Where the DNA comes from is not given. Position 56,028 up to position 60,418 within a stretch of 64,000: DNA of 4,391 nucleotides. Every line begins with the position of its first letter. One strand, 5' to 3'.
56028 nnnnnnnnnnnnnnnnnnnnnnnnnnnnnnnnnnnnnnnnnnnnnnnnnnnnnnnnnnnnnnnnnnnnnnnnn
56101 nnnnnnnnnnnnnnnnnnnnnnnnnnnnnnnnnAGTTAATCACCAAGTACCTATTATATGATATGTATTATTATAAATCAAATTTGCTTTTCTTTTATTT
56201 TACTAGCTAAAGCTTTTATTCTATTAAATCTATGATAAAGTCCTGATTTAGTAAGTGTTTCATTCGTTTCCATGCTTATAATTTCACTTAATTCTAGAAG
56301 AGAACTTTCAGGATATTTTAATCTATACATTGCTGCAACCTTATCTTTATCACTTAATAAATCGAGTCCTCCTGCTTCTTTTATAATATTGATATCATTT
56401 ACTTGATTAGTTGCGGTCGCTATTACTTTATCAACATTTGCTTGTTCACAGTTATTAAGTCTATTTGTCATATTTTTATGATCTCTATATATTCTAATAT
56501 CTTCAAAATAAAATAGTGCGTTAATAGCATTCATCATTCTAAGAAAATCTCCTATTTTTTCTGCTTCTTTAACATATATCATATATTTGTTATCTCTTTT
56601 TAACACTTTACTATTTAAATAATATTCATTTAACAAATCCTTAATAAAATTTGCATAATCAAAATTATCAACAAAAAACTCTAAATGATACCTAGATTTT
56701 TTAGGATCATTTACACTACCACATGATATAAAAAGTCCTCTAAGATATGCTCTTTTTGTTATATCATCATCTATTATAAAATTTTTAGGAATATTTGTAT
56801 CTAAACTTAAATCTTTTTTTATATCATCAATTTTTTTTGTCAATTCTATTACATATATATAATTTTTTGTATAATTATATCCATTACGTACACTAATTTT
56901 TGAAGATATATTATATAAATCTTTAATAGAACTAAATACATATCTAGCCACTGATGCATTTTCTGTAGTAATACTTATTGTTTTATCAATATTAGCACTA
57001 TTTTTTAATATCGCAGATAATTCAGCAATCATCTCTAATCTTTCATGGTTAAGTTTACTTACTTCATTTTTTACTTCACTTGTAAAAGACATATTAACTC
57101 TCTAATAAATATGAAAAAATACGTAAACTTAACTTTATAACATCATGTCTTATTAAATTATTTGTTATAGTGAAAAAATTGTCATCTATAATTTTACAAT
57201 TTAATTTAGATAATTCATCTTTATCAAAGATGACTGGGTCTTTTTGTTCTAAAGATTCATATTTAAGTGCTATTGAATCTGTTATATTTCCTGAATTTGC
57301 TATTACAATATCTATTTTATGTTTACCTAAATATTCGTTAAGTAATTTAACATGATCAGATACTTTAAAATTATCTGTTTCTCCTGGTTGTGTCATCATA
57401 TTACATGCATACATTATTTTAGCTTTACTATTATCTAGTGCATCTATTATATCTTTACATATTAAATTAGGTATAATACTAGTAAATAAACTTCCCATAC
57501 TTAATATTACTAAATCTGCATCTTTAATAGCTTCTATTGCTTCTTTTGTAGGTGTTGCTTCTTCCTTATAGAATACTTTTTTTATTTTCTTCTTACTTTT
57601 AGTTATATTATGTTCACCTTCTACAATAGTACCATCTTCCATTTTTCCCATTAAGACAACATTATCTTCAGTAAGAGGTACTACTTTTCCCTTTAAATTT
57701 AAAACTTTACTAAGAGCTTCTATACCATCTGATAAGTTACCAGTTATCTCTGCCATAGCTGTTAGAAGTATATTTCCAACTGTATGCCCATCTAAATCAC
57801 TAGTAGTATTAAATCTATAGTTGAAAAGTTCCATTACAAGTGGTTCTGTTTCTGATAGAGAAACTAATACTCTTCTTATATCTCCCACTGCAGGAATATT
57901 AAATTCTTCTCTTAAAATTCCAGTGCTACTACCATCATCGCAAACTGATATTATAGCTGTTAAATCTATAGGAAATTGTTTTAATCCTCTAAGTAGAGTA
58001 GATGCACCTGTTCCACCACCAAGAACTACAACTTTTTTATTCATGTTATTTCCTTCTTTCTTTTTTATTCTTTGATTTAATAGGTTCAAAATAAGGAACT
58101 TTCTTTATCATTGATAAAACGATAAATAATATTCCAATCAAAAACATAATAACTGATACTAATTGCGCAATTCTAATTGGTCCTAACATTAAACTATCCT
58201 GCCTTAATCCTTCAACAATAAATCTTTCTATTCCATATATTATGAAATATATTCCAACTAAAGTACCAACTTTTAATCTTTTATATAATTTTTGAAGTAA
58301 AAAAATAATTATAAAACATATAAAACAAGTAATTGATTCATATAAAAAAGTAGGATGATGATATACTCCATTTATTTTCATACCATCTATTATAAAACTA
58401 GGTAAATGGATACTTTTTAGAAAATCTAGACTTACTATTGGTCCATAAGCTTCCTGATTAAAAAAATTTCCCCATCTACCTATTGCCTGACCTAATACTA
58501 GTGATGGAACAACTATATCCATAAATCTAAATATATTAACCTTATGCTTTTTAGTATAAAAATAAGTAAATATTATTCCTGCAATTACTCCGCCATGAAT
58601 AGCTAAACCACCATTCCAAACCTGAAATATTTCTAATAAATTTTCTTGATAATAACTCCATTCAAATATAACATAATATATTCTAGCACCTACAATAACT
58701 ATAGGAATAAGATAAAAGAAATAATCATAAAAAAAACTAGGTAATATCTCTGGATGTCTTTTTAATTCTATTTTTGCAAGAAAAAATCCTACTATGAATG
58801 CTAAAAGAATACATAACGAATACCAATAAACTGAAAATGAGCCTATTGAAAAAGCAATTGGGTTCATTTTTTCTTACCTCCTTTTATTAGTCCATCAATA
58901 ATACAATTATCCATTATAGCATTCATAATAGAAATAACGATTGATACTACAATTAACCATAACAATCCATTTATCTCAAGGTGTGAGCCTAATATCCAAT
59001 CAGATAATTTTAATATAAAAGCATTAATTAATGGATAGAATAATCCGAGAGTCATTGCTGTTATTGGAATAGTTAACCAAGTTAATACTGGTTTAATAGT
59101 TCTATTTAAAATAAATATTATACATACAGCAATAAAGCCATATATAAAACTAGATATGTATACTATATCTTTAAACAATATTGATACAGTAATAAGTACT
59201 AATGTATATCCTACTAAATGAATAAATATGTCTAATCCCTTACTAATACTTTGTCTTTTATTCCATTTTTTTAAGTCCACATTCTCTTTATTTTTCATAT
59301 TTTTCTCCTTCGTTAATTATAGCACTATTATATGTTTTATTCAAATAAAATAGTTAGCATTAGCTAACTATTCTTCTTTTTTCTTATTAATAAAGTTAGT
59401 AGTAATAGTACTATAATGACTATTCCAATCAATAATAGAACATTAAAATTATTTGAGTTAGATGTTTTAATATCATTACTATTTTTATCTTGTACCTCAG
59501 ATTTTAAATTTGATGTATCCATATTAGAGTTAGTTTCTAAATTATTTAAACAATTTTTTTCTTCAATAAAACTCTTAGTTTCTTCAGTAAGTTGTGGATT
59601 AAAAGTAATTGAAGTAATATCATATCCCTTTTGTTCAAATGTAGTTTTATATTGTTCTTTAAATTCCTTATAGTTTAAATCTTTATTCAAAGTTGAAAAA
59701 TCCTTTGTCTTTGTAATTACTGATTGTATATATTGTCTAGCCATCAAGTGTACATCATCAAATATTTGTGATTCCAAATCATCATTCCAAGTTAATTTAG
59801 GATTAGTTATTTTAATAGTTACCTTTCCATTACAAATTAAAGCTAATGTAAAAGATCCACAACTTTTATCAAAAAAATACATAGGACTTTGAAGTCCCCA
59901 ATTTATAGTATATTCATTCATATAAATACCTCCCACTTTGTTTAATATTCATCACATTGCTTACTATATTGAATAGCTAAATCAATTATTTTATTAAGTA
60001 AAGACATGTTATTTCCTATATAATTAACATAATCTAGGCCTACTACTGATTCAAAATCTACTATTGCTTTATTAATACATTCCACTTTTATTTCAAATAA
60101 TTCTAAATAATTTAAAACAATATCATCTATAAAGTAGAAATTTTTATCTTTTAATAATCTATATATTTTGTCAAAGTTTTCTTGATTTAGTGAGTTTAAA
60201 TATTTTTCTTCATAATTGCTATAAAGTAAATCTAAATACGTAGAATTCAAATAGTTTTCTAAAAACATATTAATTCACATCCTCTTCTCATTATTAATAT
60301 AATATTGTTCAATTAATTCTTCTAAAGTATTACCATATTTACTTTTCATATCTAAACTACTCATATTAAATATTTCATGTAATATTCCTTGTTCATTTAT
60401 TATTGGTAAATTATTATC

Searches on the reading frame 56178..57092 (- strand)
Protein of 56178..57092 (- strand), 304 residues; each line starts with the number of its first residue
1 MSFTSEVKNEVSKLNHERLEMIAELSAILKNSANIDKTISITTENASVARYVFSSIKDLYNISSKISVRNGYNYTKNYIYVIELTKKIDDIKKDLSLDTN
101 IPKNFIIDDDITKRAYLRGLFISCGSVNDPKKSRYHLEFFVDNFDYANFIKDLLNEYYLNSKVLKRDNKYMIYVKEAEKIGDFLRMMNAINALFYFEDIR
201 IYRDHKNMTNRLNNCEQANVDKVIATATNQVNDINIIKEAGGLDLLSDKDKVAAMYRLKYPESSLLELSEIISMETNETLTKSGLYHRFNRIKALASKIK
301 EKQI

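Call 5: search_protein_families(library=ncbifam, proteins=[window:56178-57092:-])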
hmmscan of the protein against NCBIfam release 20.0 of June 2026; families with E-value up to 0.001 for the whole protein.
window:56178-57092:- (304 aa): 1 family
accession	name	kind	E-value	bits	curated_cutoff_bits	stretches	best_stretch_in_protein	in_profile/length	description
TIGR00647.1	DNA_bind_WhiA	equivalog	1.7e-72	244.3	44.1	1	4-296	1-303/304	DNA-binding protein WhiA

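Call 23: find_related_loci(query=window:56178-57092:-, collection=genome_contigs, flank=10000)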
Query window:56178-57092:- (304 aa) in genome_contigs; peptide patterns used: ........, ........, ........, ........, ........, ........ (x = any residue, [..] = any of these).
600 stretches matched a pattern (row limit reached: there are more); 481 encode a relative of the query (tblastn E <= 1e-3); the best 80 are kept; 80 distinct loci.
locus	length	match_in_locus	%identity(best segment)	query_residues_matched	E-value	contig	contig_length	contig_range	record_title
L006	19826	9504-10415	77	1-303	3e-159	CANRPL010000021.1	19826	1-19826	MAG: uncultured Bacilli bacterium isolate Lapin-018__bin53 genome assembly, contig: Lapin-018__NODE_2351_length_19826_co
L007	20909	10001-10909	77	1-303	2e-157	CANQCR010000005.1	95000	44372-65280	MAG: uncultured Bacilli bacterium isolate Lapin-004__bin25 genome assembly, contig: Lapin-004__NODE_204_length_95000_cov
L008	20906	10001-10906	72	1-302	7e-147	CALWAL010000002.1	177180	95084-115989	MAG: uncultured Bacilli bacterium isolate BRZ_FM__bin62 genome assembly, contig: BRZ_FM__NODE_134_length_177180_cov_46.1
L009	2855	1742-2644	73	1-300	3e-154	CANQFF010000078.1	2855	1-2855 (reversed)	MAG: uncultured Bacilli bacterium isolate Lapin-005__bin51 genome assembly, contig: Lapin-005__NODE_55043_length_2855_co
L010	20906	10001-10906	70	1-302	1e-143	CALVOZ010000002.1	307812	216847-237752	MAG: uncultured Bacilli bacterium isolate BRZ_CP__bin63 genome assembly, contig: BRZ_CP__NODE_21_length_307812_cov_35.11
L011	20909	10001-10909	67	1-303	8e-141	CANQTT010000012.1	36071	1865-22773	MAG: uncultured Bacilli bacterium isolate Lapin-008__bin40 genome assembly, contig: Lapin-008__NODE_1380_length_36071_co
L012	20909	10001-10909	69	1-303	2e-140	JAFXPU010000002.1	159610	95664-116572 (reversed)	MAG: Bacilli bacterium isolate RGIG6635 Sheep_Rumen-1__c90544, whole genome shotgun sequence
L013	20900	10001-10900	67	1-300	4e-140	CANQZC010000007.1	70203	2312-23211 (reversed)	MAG: uncultured Bacilli bacterium isolate Lapin-018__bin68 genome assembly, contig: Lapin-018__NODE_298_length_70203_cov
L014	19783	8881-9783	70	1-300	9e-140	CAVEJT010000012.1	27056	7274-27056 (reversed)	Bacteroidaceae bacterium isolate H07607-L1_cleanbin_000041 genome assembly, contig: Spades_H07607-L1_contig_519, whole g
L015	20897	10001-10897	69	1-299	4e-139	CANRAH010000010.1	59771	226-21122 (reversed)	MAG: uncultured Bacilli bacterium isolate Lapin-016__bin50 genome assembly, contig: Lapin-016__NODE_445_length_59771_cov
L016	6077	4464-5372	69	1-303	2e-139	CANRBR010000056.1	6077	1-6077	MAG: uncultured Bacilli bacterium isolate Lapin-028__bin7 genome assembly, contig: Lapin-028__NODE_14086_length_6077_cov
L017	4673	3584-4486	70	1-300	2e-138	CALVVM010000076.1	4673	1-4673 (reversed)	MAG: uncultured Bacilli bacterium isolate E08__bin130 genome assembly, contig: E08__k127_3897658, whole genome shotgun s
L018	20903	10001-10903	69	1-300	9e-136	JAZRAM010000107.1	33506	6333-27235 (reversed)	MAG: Bacilli bacterium isolate T1900045141_TC20190135.MAGScoT_cleanbin_000018 SGB_4920_k141_3166448, whole genome shotgu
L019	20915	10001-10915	67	1-300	2e-135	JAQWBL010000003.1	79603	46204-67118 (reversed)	MAG: Bacilli bacterium isolate STF2_219 NODE_526_length_79603_cov_5.528046_Sandtown_F2, whole genome shotgun sequence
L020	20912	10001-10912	68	1-303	2e-135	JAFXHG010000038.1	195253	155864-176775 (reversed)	MAG: Bacilli bacterium isolate RGIG6413 Sheep_Rectum-5__c755123, whole genome shotgun sequence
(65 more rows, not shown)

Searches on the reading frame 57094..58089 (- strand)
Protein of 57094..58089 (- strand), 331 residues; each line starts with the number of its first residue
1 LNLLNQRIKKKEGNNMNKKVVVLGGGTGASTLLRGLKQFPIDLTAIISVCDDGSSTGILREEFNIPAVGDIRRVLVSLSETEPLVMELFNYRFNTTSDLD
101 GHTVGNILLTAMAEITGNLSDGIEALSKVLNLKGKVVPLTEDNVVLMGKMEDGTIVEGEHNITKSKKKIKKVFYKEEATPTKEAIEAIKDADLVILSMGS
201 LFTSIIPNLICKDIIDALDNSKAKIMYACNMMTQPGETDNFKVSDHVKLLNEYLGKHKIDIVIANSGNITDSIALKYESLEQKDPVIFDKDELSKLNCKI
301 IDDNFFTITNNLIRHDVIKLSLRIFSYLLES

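Call 5: search_protein_families(library=ncbifam, proteins=[window:57094-58089:-])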
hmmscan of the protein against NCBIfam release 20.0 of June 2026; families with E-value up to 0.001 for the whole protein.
window:57094-58089:- (331 aa): 3 families
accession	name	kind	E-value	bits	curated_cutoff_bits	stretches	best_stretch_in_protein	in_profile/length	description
TIGR01826.1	CofD_related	subfamily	5.4e-101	338.1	196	1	20-322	1-303/310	uridine diphosphate-N-acetylglucosamine-binding protein YvcK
TIGR04357.1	CofD_rel_GAK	hypoth_equivalog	1.8e-33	116.4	340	2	98-276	132-321/368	GAK system CofD-like protein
TIGR01819.1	F420_cofD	equivalog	6e-13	48.5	257.45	1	107-222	98-220/301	2-phospho-L-lactate transferase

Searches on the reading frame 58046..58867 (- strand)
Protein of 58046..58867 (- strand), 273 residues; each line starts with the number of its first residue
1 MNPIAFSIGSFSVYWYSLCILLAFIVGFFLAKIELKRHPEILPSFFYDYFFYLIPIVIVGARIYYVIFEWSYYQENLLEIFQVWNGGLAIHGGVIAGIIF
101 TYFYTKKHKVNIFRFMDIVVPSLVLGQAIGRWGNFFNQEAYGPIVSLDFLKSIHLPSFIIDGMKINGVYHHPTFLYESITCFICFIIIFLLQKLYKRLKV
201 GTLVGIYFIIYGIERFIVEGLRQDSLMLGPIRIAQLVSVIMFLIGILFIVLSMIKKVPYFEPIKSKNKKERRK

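Call 5: search_protein_families(library=ncbifam, proteins=[window:58046-58867:-])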
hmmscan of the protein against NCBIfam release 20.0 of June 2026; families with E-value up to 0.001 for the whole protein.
window:58046-58867:- (273 aa): 8 families
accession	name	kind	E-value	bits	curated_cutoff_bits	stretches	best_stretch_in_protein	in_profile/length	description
TIGR00544.1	lgt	equivalog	3.2e-70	236.7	118.9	1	2-257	11-270/280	prolipoprotein diacylglyceryl transferase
NF000784.0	PRK00052.4-5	subfamily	6.2e-32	110.9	409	1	1-138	1-137/298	prolipoprotein diacylglyceryl transferase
NF009611.0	PRK13108.1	equivalog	1.1e-31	110.3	636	1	7-252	17-275/476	prolipoprotein diacylglyceryl transferase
NF000778.0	PRK00052.3-4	equivalog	6.5e-30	104.6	334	1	1-254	1-246/252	prolipoprotein diacylglyceryl transferase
NF000780.0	PRK00052.4-1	equivalog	1.1e-25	90.5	547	1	15-257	32-277/327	prolipoprotein diacylglyceryl transferase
NF000775.0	PRK00052.2-5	equivalog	1.6e-23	83.4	428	1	15-256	28-281/288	prolipoprotein diacylglyceryl transferase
NF000779.0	PRK00052.3-5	equivalog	3.8e-19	69.5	405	1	1-149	6-154/257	prolipoprotein diacylglyceryl transferase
NF000777.0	PRK00052.3-2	equivalog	3e-14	53.3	558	1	85-228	111-250/310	prolipoprotein diacylglyceryl transferase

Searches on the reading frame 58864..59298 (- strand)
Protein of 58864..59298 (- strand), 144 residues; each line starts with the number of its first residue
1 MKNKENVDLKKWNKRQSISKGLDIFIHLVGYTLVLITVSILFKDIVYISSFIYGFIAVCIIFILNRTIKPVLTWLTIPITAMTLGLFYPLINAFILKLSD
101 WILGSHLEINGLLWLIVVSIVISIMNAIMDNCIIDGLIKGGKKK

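Call 4: search_protein_families(library=pfam, proteins=[window:58864-59298:-], max_evalue=0.01)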
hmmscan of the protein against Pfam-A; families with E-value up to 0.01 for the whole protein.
window:58864-59298:- (144 aa): 1 family
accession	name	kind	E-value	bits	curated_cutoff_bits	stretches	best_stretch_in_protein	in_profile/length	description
PF04020.18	Phage_holin_4_2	-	1.8e-17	64.3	28.8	1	23-128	2-105/105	Mycobacterial 4 TMS phage holin, superfamily IV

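Call 76: search_protein_families(library=ncbifam, proteins=[window:58864-59298:-], max_evalue=0.01)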
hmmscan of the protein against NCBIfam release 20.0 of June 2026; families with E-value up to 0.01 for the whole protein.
window:58864-59298:- (144 aa): 0 families

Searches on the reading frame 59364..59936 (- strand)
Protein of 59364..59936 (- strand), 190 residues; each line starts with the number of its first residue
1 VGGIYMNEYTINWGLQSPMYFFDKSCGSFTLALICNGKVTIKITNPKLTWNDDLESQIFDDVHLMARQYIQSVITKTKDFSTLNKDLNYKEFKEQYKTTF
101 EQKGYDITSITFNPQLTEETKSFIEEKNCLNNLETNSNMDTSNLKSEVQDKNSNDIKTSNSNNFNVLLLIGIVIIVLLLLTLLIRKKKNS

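Call 4: search_protein_families(library=pfam, proteins=[window:59364-59936:-], max_evalue=0.01)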
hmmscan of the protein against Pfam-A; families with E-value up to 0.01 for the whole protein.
window:59364-59936:- (190 aa): 0 families

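Call 18: search_protein_families(library=padloc, proteins=[window:59364-59936:-], max_evalue=0.01)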
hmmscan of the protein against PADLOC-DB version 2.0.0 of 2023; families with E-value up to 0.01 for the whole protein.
window:59364-59936:- (190 aa): 0 families

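Call 19: search_protein_families(library=phrogs, proteins=[window:59364-59936:-], max_evalue=0.01)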
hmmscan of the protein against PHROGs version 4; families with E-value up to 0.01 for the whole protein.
window:59364-59936:- (190 aa): 0 families

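Call 76: search_protein_families(library=ncbifam, proteins=[window:59364-59936:-], max_evalue=0.01)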
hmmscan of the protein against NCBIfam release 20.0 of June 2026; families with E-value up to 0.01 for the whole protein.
window:59364-59936:- (190 aa): 1 family
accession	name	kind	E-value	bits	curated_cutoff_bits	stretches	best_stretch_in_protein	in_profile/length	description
TIGR01167.1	LPXTG_anchor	domain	0.0027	18.3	15.9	1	158-189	5-34/34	LPXTG cell wall anchor domain-containing protein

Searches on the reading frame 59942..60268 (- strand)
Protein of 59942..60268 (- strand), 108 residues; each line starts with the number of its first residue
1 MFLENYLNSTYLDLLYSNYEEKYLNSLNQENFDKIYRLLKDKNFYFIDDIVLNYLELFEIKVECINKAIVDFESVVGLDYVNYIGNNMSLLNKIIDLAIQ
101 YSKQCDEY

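Call 4: search_protein_families(library=pfam, proteins=[window:59942-60268:-], max_evalue=0.01)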
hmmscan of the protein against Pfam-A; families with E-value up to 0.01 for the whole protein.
window:59942-60268:- (108 aa): 0 families

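Call 18: search_protein_families(library=padloc, proteins=[window:59942-60268:-], max_evalue=0.01)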
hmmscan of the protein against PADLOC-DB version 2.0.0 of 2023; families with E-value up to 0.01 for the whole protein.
window:59942-60268:- (108 aa): 0 families

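Call 19: search_protein_families(library=phrogs, proteins=[window:59942-60268:-], max_evalue=0.01)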
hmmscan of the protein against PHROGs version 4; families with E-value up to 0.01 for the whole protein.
window:59942-60268:- (108 aa): 0 families

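Call 48: find_homologous_proteins(query=window:59942-60268:-, max_evalue=0.001)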
Query window:59942-60268:- (108 aa): 103 proteins with E <= 0.001 among 107 candidates.
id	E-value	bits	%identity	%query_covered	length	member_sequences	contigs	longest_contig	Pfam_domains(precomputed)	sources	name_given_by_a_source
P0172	2.2e-60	219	100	100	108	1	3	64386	-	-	-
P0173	2.2e-59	216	99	100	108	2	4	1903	-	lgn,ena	-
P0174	5.4e-51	189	87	96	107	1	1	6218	-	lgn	-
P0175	1.2e-48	182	84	96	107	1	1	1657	-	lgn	-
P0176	1.1e-32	130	60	96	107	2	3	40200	-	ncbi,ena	-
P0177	1.1e-32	130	66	95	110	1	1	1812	-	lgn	-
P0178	3.3e-32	129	63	96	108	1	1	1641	-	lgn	-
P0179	4.1e-32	129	66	95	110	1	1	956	-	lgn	-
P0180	6.5e-32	128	62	95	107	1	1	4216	-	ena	-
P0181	7.1e-32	128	63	96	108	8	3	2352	-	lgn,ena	-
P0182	9.3e-32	127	59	95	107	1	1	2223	-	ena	-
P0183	1.1e-31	127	63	96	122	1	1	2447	-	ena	-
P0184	1.9e-31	126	66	95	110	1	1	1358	-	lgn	-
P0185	2.4e-31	126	61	95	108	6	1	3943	-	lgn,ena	-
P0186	2.6e-31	126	60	96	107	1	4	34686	-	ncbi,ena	-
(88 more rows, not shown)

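Call 49: find_encoding_contigs(protein=P0174, flank=10000, max_places=4)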
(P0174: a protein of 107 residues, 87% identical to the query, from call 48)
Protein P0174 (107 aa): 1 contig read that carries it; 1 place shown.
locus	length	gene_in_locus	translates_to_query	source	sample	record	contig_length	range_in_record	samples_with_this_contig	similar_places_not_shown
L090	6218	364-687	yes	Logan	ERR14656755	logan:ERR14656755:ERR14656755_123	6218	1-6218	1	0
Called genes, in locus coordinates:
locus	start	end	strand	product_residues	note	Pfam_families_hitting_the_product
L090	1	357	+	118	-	?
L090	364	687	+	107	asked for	-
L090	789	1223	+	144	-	PF04020:Phage_holin_4_2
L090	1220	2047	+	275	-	PF01790:LGT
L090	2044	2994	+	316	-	PF01933:CofD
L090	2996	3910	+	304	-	PF10298:WhiA_N, PF14527:LAGLIDADG_WhiA, PF02650:HTH_WhiA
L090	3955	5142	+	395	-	-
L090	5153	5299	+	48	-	-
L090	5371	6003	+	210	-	PF04607:RelA_SpoT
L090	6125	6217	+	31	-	?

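Call 50: find_encoding_contigs(protein=P0172, flank=10000, max_places=6)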
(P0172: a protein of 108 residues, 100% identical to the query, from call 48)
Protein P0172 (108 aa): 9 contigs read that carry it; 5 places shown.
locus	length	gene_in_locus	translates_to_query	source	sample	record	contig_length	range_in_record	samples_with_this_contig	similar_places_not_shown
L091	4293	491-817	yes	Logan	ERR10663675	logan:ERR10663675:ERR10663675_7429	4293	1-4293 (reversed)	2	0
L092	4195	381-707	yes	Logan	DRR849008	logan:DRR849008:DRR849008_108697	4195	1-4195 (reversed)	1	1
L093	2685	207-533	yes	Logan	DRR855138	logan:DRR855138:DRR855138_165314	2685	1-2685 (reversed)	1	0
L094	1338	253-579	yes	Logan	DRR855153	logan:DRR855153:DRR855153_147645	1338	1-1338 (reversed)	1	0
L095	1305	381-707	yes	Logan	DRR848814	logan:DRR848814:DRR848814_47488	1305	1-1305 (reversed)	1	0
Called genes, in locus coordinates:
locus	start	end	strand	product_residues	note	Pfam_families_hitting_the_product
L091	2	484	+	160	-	?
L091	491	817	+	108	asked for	-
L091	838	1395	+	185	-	-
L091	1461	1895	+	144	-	PF04020:Phage_holin_4_2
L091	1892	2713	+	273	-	PF01790:LGT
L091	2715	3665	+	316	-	PF01933:CofD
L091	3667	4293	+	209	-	?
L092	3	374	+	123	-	?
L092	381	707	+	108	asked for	-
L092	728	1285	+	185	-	-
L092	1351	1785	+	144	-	PF04020:Phage_holin_4_2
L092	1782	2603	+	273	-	PF01790:LGT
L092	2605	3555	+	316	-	PF01933:CofD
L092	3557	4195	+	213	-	?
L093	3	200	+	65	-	?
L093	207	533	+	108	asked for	-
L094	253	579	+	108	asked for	-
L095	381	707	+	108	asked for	-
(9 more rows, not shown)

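Call 51: find_encoding_contigs(protein=P0173, flank=10000, max_places=6)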
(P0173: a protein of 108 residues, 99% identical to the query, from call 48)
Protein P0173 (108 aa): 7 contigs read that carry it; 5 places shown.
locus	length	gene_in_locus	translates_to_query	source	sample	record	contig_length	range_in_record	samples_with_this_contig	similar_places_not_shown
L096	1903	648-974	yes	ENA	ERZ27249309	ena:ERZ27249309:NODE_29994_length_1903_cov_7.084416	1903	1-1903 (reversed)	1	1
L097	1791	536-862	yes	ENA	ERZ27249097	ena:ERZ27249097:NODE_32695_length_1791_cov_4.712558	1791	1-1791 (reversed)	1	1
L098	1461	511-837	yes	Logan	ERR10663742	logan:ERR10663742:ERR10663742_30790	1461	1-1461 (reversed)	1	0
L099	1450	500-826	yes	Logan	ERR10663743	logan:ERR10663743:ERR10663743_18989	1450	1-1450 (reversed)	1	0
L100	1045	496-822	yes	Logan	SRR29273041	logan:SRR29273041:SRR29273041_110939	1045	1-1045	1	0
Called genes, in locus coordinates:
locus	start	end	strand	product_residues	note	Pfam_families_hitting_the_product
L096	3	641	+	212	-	?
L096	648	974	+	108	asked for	-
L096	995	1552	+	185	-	-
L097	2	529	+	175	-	?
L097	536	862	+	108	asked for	-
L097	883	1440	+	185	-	-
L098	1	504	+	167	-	?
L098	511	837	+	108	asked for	-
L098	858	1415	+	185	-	-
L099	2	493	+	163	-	?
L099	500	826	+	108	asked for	-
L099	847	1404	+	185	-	-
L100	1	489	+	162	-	?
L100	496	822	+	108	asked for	-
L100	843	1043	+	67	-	?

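Call 60: predict_structure(alignment_id=A4)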
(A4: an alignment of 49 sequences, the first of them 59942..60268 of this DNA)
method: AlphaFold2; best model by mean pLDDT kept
length: 108 residues; sequences in the alignment: 49
mean_pLDDT: 93.6   pTM: 0.84
mean pLDDT of the five models: 93.6, 93.4, 92.5, 91.8, 91.8
residues with pLDDT >= 90: 102; 70-90: 2; 50-70: 3; < 50: 1
segments of 3 or more residues with pLDDT < 50: none
pLDDT, mean of each block of 10 residues (from residue 1): 92 94 94 98 96 95 97 94 95 97 74
secondary structure, 60 per line:
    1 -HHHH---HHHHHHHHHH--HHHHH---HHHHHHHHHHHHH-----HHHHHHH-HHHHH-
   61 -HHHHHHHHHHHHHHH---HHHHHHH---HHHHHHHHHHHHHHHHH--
elements in order: H2-5 H9-18 H21-25 H29-41 H47-53 H55-59 H62-76 H80-86 H90-106

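Call 63: fold_search(model_id=the predicted structure, library=pdb)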
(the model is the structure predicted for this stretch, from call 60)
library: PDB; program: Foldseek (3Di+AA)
matches with E <= 10: 7; with E <= 0.001: 0
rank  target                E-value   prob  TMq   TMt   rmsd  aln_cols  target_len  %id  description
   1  3n6s_A                3.0e+00  0.35  0.56  0.21   4.3        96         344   11  Crystal structure of human mitochondrial mTERF in complex with a 15-mer DNA encompassing the tRNALeu(UUR) binding sequ (released 2010-06-16)
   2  5co0_O                4.0e+00  0.47  0.63  0.23   2.8        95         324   13  Crystal Structure of the MTERF1 Y288A substitution bound to the termination sequence. (released 2015-11-25)
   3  5cky_O                5.7e+00  0.23  0.59  0.23   4.3       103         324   11  Crystal Structure of the MTERF1 R162A substitution bound to the termination sequence. (released 2015-11-25)
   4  5crk_O                6.8e+00  0.23  0.63  0.24   3.5       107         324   12  Crystal Structure of the MTERF1 F243A substitution bound to the termination sequence. (released 2015-11-25)
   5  3mvb_O                7.2e+00  0.21  0.63  0.24   3.5       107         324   12  Crystal structure of a triple RFY mutant of human MTERF1 bound to the termination sequence (released 2010-06-30)
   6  2lwx_MODEL_1_A        7.6e+00  0.04  0.23  0.27  12.0        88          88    9  Solution structure of the C-terminal Pdr1-activating domain of the J-protein Zuo1 (released 2012-10-03)
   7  6z1p_BY               8.1e+00  0.12  0.54  0.20   9.0       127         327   15  Structure of the mitochondrial ribosome from Tetrahymena thermophila (released 2020-06-24)

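Call 76: search_protein_families(library=ncbifam, proteins=[window:59942-60268:-], max_evalue=0.01)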
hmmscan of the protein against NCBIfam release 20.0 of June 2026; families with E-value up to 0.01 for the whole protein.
window:59942-60268:- (108 aa): 0 families
